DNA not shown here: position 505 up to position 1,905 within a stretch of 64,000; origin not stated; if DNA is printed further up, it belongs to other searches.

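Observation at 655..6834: Tandem cluster of three paralogous 7TM receptor-like genes with a conserved C-terminal '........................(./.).' motif; the middle copy is frame-disrupted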

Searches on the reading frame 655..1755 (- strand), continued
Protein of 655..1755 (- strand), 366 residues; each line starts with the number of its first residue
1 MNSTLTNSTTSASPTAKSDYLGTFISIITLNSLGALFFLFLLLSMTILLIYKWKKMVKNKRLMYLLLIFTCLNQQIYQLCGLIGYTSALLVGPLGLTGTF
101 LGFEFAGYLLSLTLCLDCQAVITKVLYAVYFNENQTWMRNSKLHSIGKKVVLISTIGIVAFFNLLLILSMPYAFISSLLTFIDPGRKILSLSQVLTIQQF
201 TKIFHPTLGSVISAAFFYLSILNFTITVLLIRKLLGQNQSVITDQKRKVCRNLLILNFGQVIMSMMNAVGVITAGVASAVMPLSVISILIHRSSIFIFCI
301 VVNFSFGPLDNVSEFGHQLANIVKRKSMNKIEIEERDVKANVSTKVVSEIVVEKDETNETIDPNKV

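Call 37: find_homologous_proteins(query=A2, max_evalue=0.001)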
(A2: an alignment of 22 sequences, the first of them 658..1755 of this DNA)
Query A2 (22 sequences) (366 aa, profile of the alignment): 4 proteins with E <= 0.001 among 8000 candidates.
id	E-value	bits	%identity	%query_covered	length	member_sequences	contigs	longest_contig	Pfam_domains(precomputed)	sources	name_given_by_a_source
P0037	6.4e-111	389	36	91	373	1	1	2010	-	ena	-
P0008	9.7e-109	382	33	82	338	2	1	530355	-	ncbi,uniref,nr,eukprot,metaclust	ncbi:predicted protein [Naegleria gruberi]|uniref:Predicted protein n=1 Tax=Naegleria gruberi TaxID=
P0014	9.2e-104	366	24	82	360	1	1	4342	-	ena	-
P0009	4.1e-17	80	100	28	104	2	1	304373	-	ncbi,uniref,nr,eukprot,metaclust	ncbi:predicted protein [Naegleria gruberi]|uniref:Predicted protein n=1 Tax=Naegleria gruberi TaxID=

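Call 45: predict_structure(alignment_id=A2)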
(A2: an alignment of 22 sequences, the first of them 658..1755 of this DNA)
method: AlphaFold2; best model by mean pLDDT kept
length: 366 residues; sequences in the alignment: 22
mean_pLDDT: 82.2   pTM: 0.76
mean pLDDT of the five models: 82.2, 79.7, 79.6, 79.0, 79.0
residues with pLDDT >= 90: 187; 70-90: 95; 50-70: 55; < 50: 29
segments of 3 or more residues with pLDDT < 50: 1-13, 351-360, 364-366
pLDDT, mean of each block of 10 residues (from residue 1): 35 61 92 95 95 90 94 95 93 89 93 94 93 87 93 97 93 87 75 86 88 94 95 77 86 92 93 85 90 93 76 63 56 57 51 46 48
secondary structure, 60 per line:
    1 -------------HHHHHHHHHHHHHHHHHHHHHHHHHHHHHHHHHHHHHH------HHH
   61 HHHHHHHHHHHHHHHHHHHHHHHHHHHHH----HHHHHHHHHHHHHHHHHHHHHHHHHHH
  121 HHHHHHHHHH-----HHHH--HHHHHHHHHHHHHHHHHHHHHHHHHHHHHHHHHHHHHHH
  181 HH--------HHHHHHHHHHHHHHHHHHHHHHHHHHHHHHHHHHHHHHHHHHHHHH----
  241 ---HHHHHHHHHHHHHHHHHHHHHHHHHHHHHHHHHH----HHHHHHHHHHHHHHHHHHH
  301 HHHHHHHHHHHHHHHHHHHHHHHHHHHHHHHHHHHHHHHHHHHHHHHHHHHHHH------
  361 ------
elements in order: H14-51 H58-89 H94-130 H136-139 H142-182 H191-236 H244-277 H282-354

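Call 50: fold_search(model_id=the predicted structure, library=pdb)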
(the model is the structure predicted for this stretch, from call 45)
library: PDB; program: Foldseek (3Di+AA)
matches with E <= 10: 1098; with E <= 0.001: 0
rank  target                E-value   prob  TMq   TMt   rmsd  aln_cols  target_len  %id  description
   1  7vv6                  2.0e-03  1.00  0.36  0.44   8.5       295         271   14  Cryo-EM structure of pseudoallergen receptor MRGPRX2 complex with C48/80 (local) (released 2021-12-01)
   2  7vv5_R                2.3e-03  1.00  0.36  0.43   8.5       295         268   14  Cryo-EM structure of pseudoallergen receptor MRGPRX2 complex with C48/80, state1 (released 2021-12-01)
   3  9d0a_R                3.1e-03  1.00  0.42  0.49   9.1       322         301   13  CryoEM structure of PAR2 with endogenous tethered ligand. (released 2025-05-07)
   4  8y6y                  5.9e-03  1.00  0.40  0.49   9.1       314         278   12  GLPG0974-bound human FFA2 (released 2025-04-02)
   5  7ezm_D                6.2e-03  1.00  0.37  0.43  10.3       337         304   13  Cryo-EM structure of an activated Cholecystokinin A receptor (CCKAR)-Gq complex (released 2021-08-25)
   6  7xmt_R                7.0e-03  1.00  0.39  0.50   8.4       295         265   16  CryoEM structure of somatostatin receptor 4 (SSTR4) with Gi1 and J-2156 (released 2022-08-03)
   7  8dph_A                9.5e-03  1.00  0.32  0.41  10.8       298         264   14  Cryo-EM structure of the 5HT2C receptor (VGV isoform) bound to lorcaserin (released 2022-08-24)
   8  8z8a_R                1.1e-02  1.00  0.39  0.47   7.8       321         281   12  Cryo-EM structure of the Lactate-bound human HCAR1-Gi1 complex (released 2025-10-29)
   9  8tf5                  1.1e-02  0.98  0.25  0.25  24.0       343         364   12  Crystal structure of orphan G protein-coupled receptor 6, pseudoapo form (released 2024-12-04)
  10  9k6l_R                1.2e-02  1.00  0.42  0.53   7.0       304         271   11  Cryo-EM structure of GPCR16-Gi2 complex (released 2025-04-02)
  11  7u2l_D                1.4e-02  1.00  0.44  0.54   7.4       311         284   13  C5guano-uOR-Gi-scFv16 (released 2022-05-04)
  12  9ik9_D                1.4e-02  1.00  0.41  0.50   9.1       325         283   16  Cryo-EM Structure of SST analogs bond SSTR1-Gi complex (released 2025-04-30)
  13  5zkq_A                1.4e-02  1.00  0.42  0.53   8.3       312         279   11  Crystal structure of the human platelet-activating factor receptor in complex with ABT-491 (released 2018-06-20)
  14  9e7r_R                1.4e-02  1.00  0.32  0.37  10.4       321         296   13  CryoEM structure of PAR2 with GB88 (released 2025-05-07)
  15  8efb_R                1.5e-02  1.00  0.41  0.49   7.8       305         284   10  Oliceridine-bound mu-opioid receptor-Gi complex (released 2022-11-09)
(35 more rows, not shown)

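Call 55: find_encoding_contigs(protein=P0025, flank=6000, max_places=4)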
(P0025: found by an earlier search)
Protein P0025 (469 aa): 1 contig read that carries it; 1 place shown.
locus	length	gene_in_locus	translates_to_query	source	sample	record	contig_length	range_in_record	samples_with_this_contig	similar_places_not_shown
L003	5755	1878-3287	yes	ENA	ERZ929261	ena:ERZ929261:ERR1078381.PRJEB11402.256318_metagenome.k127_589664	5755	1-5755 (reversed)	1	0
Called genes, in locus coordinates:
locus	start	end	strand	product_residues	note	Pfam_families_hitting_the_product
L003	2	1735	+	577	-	?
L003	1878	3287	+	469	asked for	-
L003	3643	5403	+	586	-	PF04577:Glyco_transf_61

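Call 61: search_solved_structures(query=A3, max_evalue=10, show_alignments=3)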
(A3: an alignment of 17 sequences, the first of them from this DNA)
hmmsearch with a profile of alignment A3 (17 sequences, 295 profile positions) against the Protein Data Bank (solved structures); distinct sequences matched with E-value up to 10: 0.

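Call 65: find_encoding_contigs(protein=P0037, flank=5000, max_places=4)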
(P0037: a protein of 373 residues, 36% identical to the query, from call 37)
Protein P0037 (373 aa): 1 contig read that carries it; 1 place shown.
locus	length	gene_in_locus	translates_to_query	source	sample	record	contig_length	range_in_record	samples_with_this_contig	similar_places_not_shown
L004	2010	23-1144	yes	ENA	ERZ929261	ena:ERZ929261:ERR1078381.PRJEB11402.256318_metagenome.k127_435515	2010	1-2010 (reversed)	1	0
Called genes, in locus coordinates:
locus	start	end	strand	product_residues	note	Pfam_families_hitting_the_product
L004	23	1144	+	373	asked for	-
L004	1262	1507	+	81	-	-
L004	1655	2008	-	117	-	?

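Call 66: find_encoding_contigs(protein=P0031, flank=5000, max_places=4)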
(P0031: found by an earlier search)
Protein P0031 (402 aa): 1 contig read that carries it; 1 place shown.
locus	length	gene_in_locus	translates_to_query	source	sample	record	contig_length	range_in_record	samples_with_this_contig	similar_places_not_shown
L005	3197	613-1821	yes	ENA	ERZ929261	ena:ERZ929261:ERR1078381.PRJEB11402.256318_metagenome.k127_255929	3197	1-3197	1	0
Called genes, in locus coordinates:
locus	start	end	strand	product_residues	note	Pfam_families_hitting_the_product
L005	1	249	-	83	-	?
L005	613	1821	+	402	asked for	-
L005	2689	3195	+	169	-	?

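Call 67: find_encoding_contigs(protein=P0029, flank=5000, max_places=4)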
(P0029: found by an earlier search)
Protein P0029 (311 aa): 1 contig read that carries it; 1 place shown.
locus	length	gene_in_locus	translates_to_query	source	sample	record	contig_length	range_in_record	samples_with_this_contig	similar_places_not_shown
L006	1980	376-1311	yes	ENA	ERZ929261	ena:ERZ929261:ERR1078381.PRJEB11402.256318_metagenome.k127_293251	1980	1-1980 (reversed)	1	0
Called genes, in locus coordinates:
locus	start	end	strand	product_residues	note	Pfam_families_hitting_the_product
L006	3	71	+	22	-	?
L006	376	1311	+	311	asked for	-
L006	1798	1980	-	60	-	?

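Call 84: find_related_loci(query=A4, collection=metagenome_contigs, flank=6000)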
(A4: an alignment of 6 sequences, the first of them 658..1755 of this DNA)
Query A4 (366 aa) in metagenome_contigs; peptide patterns used: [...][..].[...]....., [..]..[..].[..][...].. (x = any residue, [..] = any of these).
205 stretches matched a pattern, but none encodes a relative of the query by tblastn (E <= 1e-3).

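Call 86: search_protein_families(library=pfam, proteins=[P0035, P0033, P0028, P0012, P0019], max_evalue=10)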
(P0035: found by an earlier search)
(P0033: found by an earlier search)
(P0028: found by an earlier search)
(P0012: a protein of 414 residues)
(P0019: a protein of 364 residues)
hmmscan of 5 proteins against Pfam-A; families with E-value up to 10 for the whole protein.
P0035 (411 aa): 3 families
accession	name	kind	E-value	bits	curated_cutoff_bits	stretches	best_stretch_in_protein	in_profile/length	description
PF12734.12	CYSTM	-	0.0048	17.4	25.2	1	363-379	15-31/37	Cysteine-rich TM module stress tolerance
PF13789.11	DUF4181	-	0.028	15.3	25.4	1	65-104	62-96/108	Domain of unknown function (DUF4181)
PF11669.13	WBP-1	-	0.61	11.2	28.1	0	238-293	19-74/102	WW domain-binding protein 1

P0033 (588 aa): 2 families
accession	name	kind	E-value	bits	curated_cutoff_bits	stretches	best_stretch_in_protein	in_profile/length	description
PF01456.22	Mucin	-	1.5e-06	28.7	34.7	1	207-241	35-69/143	Mucin-like glycoprotein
PF12810.13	ALK_LTK_GRD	-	9.9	6.5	24.5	1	439-508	165-235/243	ALK/LTK, Glycine-rich domain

P0028 (515 aa): 4 families
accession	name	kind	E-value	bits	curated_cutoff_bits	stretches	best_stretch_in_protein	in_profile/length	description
PF13273.12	DUF4064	-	0.022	15.4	32.1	1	233-312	4-83/102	Protein of unknown function (DUF4064)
PF07048.16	DUF1331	-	0.097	12.8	25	1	190-215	6-31/35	Protein of unknown function (DUF1331)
PF23497.1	YmiD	-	0.17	12.4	27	1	257-271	10-24/42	YmiD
PF02009.21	RIFIN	-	1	9.7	32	1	122-150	297-323/327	Rifin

P0012 (414 aa): 1 family
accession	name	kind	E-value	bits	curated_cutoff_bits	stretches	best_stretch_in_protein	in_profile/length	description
PF22273.1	DUF6956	-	0.089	13.4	27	1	352-387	19-54/80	Domain of unknown function (DUF6956)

P0019 (364 aa): 0 families
